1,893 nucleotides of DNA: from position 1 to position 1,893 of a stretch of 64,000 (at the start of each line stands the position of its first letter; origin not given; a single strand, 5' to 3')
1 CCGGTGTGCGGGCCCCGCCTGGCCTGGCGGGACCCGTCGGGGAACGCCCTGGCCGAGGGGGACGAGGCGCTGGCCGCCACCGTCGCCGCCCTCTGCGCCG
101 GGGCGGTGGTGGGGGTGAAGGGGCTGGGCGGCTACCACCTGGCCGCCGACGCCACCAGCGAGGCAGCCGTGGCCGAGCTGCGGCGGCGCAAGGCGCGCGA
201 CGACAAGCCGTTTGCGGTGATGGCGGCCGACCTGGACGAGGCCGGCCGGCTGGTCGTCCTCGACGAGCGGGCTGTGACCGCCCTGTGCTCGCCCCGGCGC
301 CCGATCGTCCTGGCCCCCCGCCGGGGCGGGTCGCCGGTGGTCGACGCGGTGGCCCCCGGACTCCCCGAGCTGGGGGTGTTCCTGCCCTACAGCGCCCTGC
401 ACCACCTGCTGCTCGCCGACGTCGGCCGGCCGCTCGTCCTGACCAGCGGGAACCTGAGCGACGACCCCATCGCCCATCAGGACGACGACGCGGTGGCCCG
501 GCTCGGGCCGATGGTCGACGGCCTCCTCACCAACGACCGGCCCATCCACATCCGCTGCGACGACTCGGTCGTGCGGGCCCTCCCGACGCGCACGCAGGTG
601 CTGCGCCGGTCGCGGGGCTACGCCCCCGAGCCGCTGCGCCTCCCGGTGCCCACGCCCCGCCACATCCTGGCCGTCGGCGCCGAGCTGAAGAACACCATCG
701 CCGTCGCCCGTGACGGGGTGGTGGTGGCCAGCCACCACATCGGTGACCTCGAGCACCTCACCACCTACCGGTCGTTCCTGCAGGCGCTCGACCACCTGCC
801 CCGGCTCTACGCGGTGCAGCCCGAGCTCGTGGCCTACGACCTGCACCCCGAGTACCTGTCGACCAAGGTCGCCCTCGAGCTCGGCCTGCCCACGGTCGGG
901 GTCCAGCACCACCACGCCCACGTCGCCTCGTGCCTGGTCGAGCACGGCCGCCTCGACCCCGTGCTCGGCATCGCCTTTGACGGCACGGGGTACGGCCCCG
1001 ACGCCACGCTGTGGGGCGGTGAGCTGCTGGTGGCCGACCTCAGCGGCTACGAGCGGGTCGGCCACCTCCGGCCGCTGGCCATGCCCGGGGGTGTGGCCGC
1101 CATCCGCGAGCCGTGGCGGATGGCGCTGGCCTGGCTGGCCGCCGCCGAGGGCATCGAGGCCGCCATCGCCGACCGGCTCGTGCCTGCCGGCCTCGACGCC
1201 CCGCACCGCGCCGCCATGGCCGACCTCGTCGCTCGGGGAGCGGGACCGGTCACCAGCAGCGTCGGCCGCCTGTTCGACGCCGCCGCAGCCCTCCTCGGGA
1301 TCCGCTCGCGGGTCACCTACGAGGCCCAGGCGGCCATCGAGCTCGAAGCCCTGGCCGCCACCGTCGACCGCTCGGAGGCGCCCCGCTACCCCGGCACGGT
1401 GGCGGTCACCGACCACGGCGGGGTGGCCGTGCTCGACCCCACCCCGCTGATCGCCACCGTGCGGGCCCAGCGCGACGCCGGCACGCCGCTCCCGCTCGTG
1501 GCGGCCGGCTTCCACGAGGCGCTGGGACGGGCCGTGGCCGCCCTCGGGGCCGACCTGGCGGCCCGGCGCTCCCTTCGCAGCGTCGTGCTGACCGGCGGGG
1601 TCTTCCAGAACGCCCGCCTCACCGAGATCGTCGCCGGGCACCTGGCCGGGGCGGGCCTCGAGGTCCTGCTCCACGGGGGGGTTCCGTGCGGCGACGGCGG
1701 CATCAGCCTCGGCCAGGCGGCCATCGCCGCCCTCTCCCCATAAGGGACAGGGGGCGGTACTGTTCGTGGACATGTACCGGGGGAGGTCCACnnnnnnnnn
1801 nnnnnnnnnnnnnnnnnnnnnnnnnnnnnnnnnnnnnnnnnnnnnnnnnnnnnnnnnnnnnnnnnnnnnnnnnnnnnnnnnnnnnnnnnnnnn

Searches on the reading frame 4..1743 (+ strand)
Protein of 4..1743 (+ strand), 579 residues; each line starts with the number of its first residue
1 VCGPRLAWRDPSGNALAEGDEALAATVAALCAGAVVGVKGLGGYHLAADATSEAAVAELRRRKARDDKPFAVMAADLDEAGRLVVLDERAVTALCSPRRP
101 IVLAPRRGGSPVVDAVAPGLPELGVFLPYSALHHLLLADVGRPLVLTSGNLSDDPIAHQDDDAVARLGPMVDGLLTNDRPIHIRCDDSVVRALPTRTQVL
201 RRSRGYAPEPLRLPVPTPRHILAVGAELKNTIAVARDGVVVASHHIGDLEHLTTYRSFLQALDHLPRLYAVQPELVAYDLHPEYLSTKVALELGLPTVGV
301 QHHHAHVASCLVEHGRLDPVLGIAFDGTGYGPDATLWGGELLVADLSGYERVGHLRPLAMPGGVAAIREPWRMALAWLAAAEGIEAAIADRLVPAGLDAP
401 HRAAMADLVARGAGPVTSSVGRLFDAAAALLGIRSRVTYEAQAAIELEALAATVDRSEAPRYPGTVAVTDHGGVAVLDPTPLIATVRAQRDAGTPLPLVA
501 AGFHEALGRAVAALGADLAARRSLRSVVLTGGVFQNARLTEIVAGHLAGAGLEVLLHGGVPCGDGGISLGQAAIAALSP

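Call 64: search_protein_families(library=pfam, proteins=[window:4-1743:+], max_evalue=0.0001)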
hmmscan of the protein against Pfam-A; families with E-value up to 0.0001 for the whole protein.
window:4-1743:+ (579 aa): 3 families
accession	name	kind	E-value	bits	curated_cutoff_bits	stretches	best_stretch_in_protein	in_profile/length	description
PF22521.2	HypF_C_2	-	8.5e-73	245.5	27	1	322-571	1-241/241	Carbamoyltransferase, Kae1-like Domain, second subdomain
PF01300.24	Sua5_yciO_yrdC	-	1.4e-38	132.6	25.1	1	29-203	2-178/178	Telomere recombination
PF17788.7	HypF_C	-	9.3e-34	116.5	23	1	218-313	3-99/99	HypF Kae1-like domain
